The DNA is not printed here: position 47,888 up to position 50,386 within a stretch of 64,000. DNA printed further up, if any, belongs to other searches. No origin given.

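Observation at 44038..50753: Candidate undescribed respiratory module: Psr-like molybdoenzyme with two multiheme cytochromes, an SPFH protein and a pseudo-receiver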

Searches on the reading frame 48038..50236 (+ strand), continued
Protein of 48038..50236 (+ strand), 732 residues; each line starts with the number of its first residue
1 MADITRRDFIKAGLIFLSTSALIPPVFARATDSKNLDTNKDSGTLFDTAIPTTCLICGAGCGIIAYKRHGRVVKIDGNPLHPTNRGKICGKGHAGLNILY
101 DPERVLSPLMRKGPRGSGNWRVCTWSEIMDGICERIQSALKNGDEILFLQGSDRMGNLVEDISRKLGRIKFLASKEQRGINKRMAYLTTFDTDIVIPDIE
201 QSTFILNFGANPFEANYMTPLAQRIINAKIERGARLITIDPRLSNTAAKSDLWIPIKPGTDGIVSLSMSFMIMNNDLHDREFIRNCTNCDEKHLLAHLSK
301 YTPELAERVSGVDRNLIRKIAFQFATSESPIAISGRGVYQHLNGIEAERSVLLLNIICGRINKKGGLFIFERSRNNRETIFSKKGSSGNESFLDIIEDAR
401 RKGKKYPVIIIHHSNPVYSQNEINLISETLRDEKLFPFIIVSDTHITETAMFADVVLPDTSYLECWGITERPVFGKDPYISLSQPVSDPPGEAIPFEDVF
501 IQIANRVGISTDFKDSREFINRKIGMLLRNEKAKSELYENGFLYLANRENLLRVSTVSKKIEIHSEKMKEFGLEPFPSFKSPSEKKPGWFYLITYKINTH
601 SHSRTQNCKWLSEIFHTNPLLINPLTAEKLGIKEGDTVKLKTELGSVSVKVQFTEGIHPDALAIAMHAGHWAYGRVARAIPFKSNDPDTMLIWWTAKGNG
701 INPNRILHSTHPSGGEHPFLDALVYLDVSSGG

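Call 106: predict_structure(alignment_id=A1)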
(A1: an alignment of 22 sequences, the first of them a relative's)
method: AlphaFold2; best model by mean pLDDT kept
length: 732 residues; sequences in the alignment: 22
mean_pLDDT: 79.7   pTM: 0.82
mean pLDDT of the five models: 79.7, 79.7, 77.9, 77.5, 76.6
residues with pLDDT >= 90: 301; 70-90: 264; 50-70: 83; < 50: 84
segments of 3 or more residues with pLDDT < 50: 1-4, 13-43, 215-217, 373-388, 675-685, 687-698, 712-714
pLDDT, mean of each block of 10 residues (from residue 1): 53 45 29 27 70 81 90 90 81 81 87 88 94 94 89 72 79 68 89 85 89 52 86 94 83 92 97 97 93 96 97 97 96 88 90 96 87 44 40 86 91 86 88 95 88 93 87 71 90 91 89 88 85 91 70 66 90 89 80 76 56 69 94 91 86 92 81 50 47 46 76 60 80 40
secondary structure, 60 per line:
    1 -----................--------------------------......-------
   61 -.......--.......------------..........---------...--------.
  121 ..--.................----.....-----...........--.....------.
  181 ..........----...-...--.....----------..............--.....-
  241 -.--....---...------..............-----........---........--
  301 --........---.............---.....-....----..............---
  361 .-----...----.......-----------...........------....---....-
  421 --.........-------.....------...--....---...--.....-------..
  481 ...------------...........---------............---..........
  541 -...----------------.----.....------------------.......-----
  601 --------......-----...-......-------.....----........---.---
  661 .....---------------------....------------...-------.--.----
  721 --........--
elements in order (helices of 4 or more, strands of 3 or more residues): H6-21 E48-53 E62-68 E71-77 H90-99 E109-111 E120-122 H125-141 E146-150 H156-166 E169-173 H180-190 E195-197 E204-208 H219-232 E235-239 H245-248 E252-254 H261-274 H280-286 H291-298 H303-310 H314-326 E330-334 H336-339 H344-357 E367-369 H374-380 H392-402 E409-412 H416-419 H423-431 E439-443 E455-458 E467-471 E479-483 H496-506 H516-527 H531-540 E542-544 H566-570 E589-595 H609-614 E620-622 H624-629 E637-641 E646-653 E661-665 H687-690 E723-727

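Call 108: fold_search(model_id=the predicted structure, library=pdb)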
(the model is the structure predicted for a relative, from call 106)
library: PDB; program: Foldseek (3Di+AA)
matches with E <= 10: 1283; with E <= 0.001: 179
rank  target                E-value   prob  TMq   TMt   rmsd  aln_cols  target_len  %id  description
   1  6cz7_C                3.4e-43  1.00  0.79  0.72   5.0       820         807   19  The arsenate respiratory reductase (Arr) complex from Shewanella sp. ANA-3 (released 2018-08-15)
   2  8j83_A                4.3e-43  1.00  0.74  0.60   5.5       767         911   19  Crystal structure of formate dehydrogenase from Methylorubrum extorquens AM1 (released 2023-10-11)
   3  6cz7_A                1.4e-42  1.00  0.80  0.72   5.7       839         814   18  The arsenate respiratory reductase (Arr) complex from Shewanella sp. ANA-3 (released 2018-08-15)
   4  2vpw_A                2.6e-42  1.00  0.78  0.77   4.5       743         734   24  Polysulfide reductase with bound menaquinone (released 2008-06-10)
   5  7vw6_A                3.7e-42  1.00  0.73  0.60   5.7       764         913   20  Cryo-EM Structure of Formate Dehydrogenase 1 from Methylorubrum extorquens AM1 (released 2022-06-01)
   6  2v45                  1.3e-40  1.00  0.73  0.73   6.7       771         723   19  A New Catalytic Mechanism of Periplasmic Nitrate Reductase from Desulfovibrio desulfuricans ATCC 27774 from Crystallogra (released 2008-03-18)
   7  2v3v                  4.0e-40  1.00  0.75  0.76   5.1       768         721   19  A New Catalytic Mechanism of Periplasmic Nitrate Reductase from Desulfovibrio desulfuricans ATCC 27774 from Crystallogra (released 2008-03-18)
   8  2jio                  2.1e-39  1.00  0.74  0.75   5.3       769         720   19  A New Catalytic Mechanism of Periplasmic Nitrate Reductase from Desulfovibrio desulfuricans ATCC 27774 from Crystallogra (released 2008-03-18)
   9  2nap                  9.1e-39  1.00  0.73  0.74   6.1       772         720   19  DISSIMILATORY NITRATE REDUCTASE (NAP) FROM DESULFOVIBRIO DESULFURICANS (released 1999-09-19)
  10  1fdi                  1.4e-38  1.00  0.70  0.72   6.3       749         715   20  OXIDIZED FORM OF FORMATE DEHYDROGENASE H FROM E. COLI COMPLEXED WITH THE INHIBITOR NITRITE (released 1997-08-20)
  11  8rqz_C                7.0e-38  1.00  0.73  0.56   4.7       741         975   20  Crystal structure of Molybdenum bispyranopterin guanine dinucleotide formate dehydrogenases ForCE1 from Bacillus subti (released 2025-08-06)
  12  1aa6                  1.8e-36  1.00  0.68  0.71   5.0       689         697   20  REDUCED FORM OF FORMATE DEHYDROGENASE H FROM E. COLI (released 1997-08-20)
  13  2e7z                  2.9e-36  1.00  0.73  0.73   5.6       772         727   19  Acetylene Hydratase from Pelobacter acetylenicus (released 2007-02-27)
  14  7z0t_A                4.1e-36  1.00  0.71  0.73   6.0       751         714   19  Structure of the Escherichia coli formate hydrogenlyase complex (aerobic preparation, composite structure) (released 2022-09-28)
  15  9vap_A                1.1e-35  1.00  0.71  0.59   8.4       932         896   16  Cryo-EM structure of formate dehydrogenase from Shewanella oneidensis MR-1 (SoFdhAB) (released 2026-04-08)
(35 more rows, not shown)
